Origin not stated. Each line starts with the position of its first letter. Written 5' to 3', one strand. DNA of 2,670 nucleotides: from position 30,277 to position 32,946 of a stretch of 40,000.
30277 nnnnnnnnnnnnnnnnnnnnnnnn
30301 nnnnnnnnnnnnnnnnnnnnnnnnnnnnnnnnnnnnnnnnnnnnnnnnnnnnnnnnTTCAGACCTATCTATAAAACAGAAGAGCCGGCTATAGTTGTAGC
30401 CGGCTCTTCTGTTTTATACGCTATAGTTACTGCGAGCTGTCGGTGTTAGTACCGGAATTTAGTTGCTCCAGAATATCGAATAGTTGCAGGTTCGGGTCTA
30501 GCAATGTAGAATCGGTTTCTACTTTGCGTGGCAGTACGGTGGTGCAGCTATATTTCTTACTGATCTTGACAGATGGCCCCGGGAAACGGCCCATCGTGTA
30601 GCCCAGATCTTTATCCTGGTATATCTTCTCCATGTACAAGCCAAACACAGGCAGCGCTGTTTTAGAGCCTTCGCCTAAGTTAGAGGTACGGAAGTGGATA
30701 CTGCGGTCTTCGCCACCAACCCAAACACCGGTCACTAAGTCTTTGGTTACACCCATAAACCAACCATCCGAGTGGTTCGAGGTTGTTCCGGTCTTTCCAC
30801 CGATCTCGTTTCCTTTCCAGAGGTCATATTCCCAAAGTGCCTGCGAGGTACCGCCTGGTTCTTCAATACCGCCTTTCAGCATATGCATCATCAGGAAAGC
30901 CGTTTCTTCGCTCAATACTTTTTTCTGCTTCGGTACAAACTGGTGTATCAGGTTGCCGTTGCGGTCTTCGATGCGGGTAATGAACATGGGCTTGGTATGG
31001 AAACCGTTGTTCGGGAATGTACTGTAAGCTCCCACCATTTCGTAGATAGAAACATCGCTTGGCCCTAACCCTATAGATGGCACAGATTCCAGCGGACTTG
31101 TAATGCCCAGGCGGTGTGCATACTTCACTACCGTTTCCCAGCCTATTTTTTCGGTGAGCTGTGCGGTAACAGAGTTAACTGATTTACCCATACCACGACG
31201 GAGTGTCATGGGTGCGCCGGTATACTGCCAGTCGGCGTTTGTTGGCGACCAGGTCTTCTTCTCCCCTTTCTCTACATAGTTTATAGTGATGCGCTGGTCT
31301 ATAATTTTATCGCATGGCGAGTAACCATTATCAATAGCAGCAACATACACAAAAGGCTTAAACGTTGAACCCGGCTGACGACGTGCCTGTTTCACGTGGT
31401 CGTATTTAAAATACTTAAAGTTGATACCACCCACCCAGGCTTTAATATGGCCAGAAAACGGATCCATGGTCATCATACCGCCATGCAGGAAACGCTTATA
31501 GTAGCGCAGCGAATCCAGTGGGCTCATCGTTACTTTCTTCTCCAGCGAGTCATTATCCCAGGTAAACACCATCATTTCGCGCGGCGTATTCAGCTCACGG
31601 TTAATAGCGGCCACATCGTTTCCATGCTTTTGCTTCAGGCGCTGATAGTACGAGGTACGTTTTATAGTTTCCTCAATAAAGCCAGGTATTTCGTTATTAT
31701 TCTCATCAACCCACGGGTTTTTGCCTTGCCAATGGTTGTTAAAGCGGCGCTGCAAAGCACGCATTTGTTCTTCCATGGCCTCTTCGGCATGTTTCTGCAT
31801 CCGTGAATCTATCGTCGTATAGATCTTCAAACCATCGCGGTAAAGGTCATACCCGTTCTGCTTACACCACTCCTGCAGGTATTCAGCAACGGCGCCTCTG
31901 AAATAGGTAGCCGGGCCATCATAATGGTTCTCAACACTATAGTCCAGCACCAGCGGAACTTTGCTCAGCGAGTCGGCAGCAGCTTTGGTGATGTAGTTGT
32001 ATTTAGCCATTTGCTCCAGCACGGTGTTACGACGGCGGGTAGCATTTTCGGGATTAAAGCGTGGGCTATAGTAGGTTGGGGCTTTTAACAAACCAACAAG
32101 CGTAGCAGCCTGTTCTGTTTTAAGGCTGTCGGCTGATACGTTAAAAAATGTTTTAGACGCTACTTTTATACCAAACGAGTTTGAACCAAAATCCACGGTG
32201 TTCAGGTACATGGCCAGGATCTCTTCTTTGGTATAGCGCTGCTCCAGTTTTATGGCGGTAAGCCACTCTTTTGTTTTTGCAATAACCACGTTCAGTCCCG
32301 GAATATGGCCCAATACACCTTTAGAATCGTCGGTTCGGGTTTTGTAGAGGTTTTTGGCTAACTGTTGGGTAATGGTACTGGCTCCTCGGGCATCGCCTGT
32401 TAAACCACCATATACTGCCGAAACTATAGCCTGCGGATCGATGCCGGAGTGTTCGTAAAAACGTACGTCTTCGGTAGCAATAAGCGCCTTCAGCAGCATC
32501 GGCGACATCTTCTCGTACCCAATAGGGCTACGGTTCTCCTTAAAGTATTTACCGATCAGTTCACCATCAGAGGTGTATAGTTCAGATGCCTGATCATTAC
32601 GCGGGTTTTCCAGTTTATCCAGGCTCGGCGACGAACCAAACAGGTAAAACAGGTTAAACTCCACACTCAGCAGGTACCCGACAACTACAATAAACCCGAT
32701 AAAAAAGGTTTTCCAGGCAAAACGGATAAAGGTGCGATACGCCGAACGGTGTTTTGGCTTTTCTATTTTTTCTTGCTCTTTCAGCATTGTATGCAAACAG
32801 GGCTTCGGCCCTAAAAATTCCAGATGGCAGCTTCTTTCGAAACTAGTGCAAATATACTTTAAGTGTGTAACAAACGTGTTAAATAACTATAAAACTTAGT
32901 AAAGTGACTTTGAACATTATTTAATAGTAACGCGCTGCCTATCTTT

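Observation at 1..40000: Hyper-abundant palindrome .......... (core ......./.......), a HIP1-like or uptake-sequence-like genome signature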

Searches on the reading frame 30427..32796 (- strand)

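Call 7: search_protein_families(library=pfam, proteins=[window:30427-32796:-])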
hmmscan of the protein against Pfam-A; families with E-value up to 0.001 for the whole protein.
window:30427-32796:- (789 aa): 2 families
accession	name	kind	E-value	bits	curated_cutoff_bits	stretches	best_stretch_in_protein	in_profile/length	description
PF00912.28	Transgly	-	1.2e-55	188.1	27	1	78-263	2-177/178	Transglycosylase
PF00905.27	Transpeptidase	-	8e-30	104.5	22.1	1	440-685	2-266/299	Penicillin binding protein transpeptidase domain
